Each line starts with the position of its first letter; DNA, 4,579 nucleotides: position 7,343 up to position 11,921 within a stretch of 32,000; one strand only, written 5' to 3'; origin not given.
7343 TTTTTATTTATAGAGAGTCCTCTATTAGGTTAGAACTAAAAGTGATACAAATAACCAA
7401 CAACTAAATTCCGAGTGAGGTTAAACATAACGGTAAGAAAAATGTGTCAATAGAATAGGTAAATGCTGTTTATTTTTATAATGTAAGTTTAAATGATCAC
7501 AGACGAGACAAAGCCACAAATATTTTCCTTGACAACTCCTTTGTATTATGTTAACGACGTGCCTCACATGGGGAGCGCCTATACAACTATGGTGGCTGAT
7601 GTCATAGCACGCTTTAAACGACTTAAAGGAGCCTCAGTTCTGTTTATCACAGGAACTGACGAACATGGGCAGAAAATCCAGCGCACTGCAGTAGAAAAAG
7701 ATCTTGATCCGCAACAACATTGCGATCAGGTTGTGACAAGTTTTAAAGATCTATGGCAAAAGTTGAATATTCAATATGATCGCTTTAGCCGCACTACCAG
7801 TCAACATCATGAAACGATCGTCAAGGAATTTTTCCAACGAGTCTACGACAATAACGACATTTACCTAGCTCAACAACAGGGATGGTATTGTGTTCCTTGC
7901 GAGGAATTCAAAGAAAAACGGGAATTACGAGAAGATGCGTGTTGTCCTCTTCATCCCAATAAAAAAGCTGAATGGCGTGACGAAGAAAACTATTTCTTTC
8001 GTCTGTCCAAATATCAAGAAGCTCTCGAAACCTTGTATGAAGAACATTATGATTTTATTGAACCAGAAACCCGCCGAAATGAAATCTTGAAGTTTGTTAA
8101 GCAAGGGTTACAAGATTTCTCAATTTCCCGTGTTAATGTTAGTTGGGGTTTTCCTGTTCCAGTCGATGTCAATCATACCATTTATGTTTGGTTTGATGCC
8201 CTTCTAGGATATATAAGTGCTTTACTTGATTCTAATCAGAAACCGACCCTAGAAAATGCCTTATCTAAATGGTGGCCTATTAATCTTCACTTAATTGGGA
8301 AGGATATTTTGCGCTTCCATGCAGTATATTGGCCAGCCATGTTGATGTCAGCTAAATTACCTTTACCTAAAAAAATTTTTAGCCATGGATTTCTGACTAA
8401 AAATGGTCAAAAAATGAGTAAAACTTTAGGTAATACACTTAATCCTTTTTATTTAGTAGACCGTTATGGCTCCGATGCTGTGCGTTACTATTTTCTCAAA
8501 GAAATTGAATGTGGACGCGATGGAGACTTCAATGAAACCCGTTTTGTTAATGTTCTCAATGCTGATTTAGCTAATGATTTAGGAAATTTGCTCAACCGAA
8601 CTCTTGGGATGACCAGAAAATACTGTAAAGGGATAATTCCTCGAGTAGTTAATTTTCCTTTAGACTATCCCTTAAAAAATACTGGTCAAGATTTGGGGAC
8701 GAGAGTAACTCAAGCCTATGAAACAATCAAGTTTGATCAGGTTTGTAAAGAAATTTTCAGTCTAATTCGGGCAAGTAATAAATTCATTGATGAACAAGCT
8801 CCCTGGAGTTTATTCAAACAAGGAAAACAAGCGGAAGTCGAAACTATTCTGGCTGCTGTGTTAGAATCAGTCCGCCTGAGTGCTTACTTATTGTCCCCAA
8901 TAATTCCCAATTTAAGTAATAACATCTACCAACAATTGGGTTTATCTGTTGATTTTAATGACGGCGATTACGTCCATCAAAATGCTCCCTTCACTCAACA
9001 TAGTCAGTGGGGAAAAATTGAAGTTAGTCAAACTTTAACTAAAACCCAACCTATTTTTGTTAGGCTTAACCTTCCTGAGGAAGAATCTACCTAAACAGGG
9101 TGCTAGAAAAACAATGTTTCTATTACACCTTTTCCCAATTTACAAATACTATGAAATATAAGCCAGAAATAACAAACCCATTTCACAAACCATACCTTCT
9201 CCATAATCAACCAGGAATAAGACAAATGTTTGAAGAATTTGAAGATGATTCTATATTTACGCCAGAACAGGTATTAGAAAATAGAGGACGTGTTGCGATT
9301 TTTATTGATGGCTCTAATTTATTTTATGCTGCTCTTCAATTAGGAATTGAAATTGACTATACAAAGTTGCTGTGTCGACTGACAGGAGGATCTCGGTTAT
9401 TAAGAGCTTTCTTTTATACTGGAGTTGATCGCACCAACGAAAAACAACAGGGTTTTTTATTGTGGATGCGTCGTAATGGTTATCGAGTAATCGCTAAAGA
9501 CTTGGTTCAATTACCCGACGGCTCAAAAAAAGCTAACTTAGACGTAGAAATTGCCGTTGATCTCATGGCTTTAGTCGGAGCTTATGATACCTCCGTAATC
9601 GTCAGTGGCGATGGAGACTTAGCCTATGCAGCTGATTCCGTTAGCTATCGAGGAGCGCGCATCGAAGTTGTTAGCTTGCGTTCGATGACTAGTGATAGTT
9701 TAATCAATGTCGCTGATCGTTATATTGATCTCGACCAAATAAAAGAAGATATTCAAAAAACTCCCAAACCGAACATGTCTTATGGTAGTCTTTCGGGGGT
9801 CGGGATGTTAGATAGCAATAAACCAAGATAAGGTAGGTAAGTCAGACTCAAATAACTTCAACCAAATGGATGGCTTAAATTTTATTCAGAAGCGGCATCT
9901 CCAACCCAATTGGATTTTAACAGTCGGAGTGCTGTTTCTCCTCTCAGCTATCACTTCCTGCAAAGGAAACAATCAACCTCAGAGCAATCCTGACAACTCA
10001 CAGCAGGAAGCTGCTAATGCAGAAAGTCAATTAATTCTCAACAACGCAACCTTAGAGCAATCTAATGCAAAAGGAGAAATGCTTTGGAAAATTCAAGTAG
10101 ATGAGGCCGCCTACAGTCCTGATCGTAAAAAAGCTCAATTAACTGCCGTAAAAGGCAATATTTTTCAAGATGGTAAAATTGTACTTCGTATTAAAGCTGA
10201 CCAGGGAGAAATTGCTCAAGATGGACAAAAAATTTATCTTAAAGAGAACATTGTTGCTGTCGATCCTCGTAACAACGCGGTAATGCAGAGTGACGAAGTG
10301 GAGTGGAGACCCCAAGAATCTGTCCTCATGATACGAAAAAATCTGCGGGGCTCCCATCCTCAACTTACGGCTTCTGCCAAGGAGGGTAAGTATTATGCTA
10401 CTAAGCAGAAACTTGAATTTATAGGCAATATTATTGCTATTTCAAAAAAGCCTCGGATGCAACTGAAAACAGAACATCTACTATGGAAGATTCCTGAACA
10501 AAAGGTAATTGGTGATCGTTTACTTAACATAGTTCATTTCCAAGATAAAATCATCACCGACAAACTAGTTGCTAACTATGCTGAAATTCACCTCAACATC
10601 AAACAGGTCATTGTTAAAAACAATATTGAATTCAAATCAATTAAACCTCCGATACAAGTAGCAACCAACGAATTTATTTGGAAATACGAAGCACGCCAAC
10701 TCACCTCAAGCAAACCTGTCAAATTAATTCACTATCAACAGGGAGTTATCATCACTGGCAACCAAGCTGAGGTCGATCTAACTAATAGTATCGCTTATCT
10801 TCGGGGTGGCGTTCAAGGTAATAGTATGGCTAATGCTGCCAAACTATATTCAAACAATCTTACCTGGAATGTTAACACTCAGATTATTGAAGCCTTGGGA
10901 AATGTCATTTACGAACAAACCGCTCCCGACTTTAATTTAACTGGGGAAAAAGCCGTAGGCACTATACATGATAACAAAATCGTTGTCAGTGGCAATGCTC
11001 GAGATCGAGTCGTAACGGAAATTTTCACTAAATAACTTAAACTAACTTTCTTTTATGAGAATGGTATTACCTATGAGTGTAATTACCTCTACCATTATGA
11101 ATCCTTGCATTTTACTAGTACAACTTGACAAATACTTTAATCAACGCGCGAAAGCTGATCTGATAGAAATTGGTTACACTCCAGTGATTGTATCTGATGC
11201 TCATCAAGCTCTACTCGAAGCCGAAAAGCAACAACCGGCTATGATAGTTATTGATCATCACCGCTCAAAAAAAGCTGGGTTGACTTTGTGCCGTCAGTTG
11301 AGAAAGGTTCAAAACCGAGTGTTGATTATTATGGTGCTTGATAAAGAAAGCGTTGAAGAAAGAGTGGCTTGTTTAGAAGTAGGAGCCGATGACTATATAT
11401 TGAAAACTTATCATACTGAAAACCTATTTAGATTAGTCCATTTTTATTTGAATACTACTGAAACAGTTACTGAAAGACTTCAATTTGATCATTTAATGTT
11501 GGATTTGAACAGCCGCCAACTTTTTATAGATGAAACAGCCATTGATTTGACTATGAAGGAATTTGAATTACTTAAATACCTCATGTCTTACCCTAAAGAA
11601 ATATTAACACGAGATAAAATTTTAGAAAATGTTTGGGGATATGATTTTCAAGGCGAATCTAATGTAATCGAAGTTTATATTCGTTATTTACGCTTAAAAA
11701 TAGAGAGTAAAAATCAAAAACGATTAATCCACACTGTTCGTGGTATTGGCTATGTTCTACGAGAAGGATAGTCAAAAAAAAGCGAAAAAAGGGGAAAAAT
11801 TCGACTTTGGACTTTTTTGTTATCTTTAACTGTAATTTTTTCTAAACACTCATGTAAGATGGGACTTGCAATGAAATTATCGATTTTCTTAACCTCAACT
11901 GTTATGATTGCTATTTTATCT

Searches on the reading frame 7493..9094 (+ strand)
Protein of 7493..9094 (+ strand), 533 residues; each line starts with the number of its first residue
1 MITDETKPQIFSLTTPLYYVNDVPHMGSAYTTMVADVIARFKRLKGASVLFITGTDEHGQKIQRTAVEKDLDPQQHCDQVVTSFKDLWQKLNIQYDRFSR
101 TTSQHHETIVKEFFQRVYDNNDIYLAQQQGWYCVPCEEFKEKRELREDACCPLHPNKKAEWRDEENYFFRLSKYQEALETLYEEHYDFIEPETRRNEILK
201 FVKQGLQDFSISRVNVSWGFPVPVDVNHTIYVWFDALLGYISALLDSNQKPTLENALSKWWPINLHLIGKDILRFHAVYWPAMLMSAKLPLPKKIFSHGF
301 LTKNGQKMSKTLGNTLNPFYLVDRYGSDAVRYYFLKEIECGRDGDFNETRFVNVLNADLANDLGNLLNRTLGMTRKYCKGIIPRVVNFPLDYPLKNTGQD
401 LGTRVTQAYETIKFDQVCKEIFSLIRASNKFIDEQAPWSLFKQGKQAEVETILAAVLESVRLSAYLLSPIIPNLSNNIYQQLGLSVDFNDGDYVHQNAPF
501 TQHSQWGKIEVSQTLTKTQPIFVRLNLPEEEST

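Call 12: search_protein_families(library=pfam, proteins=[window:7493-9094:+], max_evalue=0.00001)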
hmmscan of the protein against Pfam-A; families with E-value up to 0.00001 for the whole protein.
window:7493-9094:+ (533 aa): 5 families
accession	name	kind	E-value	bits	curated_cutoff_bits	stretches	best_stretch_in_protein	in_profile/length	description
PF09334.17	tRNA-synt_1g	-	3.5e-109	365.6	20.1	2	156-371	173-391/391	tRNA synthetases class I (M)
PF00133.28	tRNA-synt_1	-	9.2e-31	107.4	22.7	2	6-226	21-247/414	tRNA synthetases class I (I, L, M and V)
PF01406.26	tRNA-synt_1e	-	6.2e-16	59.1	27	1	20-146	19-143/301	tRNA synthetases class I (C) catalytic domain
PF19303.5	Anticodon_3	-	8.1e-08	32.7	23.5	1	405-484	25-103/152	Anticodon binding domain of methionyl tRNA ligase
PF08264.19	Anticodon_1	-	1.9e-06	28.2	25.1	1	403-506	13-111/148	Anticodon-binding domain of tRNA ligase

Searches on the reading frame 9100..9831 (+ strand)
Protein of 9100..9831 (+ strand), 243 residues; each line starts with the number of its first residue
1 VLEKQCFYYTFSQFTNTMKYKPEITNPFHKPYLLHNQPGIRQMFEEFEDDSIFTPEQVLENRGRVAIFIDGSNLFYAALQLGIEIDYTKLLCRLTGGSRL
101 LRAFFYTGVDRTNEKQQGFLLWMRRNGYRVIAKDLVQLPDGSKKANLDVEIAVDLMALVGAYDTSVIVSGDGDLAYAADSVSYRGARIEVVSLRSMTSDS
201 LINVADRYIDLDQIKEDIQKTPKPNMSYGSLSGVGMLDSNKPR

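Call 12: search_protein_families(library=pfam, proteins=[window:9100-9831:+], max_evalue=0.00001)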
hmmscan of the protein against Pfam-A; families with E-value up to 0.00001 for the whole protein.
window:9100-9831:+ (243 aa): 1 family
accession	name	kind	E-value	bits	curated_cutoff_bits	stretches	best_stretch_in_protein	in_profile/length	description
PF01936.24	NYN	-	2.7e-32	112.7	24.2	1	64-212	1-145/145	NYN domain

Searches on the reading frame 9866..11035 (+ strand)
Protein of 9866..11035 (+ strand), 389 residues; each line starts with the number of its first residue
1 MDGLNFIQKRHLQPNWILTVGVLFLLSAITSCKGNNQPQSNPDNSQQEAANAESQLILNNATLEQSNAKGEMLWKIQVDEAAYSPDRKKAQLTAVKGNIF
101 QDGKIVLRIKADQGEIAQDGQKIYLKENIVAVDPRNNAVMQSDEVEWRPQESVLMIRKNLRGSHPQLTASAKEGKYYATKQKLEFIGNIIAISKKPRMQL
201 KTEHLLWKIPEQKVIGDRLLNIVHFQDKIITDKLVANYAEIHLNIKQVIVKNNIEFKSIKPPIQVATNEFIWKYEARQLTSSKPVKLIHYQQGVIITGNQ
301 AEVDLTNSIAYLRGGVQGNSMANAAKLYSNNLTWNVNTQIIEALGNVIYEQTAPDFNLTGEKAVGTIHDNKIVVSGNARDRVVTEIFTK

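Call 12: search_protein_families(library=pfam, proteins=[window:9866-11035:+], max_evalue=0.00001)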
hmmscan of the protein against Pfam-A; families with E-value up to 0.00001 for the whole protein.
window:9866-11035:+ (389 aa): 1 family
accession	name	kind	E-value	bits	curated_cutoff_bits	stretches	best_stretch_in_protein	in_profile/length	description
PF06835.18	LptC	-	2.8e-27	95.9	21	1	29-150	8-131/175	Lipopolysaccharide-assembly, LptC-related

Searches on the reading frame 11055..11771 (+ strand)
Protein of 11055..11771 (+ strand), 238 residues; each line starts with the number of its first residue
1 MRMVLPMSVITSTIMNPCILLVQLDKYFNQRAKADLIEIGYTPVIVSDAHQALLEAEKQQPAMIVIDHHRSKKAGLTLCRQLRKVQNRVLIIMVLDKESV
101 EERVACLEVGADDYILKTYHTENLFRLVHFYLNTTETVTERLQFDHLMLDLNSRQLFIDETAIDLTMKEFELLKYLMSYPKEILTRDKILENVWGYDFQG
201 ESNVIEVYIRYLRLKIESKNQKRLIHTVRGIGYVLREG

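Call 12: search_protein_families(library=pfam, proteins=[window:11055-11771:+], max_evalue=0.00001)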
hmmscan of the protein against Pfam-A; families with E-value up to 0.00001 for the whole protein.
window:11055-11771:+ (238 aa): 2 families
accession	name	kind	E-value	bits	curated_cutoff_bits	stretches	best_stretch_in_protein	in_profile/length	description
PF00486.34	Trans_reg_C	-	5.8e-28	97.2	26.2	1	161-235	2-77/77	Transcriptional regulatory protein, C terminal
PF00072.30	Response_reg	-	5.4e-13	49.5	30.2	1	32-127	14-109/111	Response regulator receiver domain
